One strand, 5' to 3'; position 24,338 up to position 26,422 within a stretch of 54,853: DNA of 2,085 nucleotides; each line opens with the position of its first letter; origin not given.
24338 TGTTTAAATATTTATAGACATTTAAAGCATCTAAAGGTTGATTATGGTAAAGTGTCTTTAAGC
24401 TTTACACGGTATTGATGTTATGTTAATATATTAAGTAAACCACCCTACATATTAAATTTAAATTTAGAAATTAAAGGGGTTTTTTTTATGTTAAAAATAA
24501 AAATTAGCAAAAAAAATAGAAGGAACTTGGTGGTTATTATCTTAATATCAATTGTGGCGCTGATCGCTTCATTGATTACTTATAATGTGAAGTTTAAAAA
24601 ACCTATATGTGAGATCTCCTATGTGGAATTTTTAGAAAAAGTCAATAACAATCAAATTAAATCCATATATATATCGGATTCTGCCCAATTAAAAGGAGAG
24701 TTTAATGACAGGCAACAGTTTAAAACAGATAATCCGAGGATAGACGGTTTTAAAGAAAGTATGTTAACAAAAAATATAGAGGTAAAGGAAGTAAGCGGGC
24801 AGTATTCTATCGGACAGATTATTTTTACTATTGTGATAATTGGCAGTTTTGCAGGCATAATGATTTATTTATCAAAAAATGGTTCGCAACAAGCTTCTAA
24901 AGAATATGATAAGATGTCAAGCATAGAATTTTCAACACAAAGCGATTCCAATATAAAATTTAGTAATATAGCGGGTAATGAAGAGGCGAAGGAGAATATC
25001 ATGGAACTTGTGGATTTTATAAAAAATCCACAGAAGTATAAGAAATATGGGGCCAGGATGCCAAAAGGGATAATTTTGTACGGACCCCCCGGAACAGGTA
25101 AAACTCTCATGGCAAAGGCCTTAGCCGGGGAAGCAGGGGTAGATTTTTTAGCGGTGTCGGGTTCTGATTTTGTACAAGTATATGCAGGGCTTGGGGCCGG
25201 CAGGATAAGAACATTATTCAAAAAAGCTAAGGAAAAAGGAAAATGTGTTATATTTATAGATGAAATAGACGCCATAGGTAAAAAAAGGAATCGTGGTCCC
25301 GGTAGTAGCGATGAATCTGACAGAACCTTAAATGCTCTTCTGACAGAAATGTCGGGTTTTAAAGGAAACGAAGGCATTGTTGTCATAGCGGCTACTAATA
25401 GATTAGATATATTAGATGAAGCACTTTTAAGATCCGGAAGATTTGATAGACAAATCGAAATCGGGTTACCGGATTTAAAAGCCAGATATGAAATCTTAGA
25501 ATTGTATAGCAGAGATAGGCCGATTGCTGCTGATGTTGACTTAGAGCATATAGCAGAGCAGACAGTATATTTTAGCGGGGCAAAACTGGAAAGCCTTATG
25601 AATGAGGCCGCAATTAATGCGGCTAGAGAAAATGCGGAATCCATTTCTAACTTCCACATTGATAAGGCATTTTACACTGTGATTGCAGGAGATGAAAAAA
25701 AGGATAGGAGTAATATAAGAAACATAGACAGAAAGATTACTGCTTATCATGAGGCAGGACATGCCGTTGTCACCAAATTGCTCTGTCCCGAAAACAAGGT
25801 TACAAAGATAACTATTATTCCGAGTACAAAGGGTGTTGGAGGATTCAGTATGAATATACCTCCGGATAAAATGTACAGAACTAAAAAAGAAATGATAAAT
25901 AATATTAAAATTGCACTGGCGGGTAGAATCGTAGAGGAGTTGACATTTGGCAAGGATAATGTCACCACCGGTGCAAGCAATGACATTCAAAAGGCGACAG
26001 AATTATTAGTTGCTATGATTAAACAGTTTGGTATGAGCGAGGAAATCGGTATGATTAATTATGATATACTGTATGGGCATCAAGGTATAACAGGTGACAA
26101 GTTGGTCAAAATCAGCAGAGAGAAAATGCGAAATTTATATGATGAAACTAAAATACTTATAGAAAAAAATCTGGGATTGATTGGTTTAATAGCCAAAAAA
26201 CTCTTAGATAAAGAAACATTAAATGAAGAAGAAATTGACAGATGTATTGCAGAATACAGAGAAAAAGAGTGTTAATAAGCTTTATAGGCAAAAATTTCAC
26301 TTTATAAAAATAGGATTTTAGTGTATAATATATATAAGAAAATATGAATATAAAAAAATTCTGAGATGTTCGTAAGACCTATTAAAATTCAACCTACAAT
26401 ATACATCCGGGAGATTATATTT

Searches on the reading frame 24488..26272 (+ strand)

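Call 42: search_protein_families(library=pfam, proteins=[window:24488-26272:+], max_evalue=0.00001)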
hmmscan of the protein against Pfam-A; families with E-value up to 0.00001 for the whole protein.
window:24488-26272:+ (595 aa): 5 families
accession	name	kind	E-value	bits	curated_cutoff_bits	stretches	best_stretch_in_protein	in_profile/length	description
PF00004.35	AAA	-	1.6e-45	155.2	21.2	1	195-327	1-131/131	ATPase family associated with various cellular activities (AAA)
PF01434.24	Peptidase_M41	-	3e-41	141.8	29.9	1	411-585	4-190/191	Peptidase family M41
PF17862.7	AAA_lid_3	-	6.3e-11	42.1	27.2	1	349-387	1-39/45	AAA+ lid domain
PF06480.20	FtsH_ext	-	2.5e-08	34.5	25.5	1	17-102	3-101/103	FtsH Extracellular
PF05496.18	RuvB_N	-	2.1e-06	28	27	0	191-264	32-97/159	Holliday junction DNA helicase RuvB P-loop domain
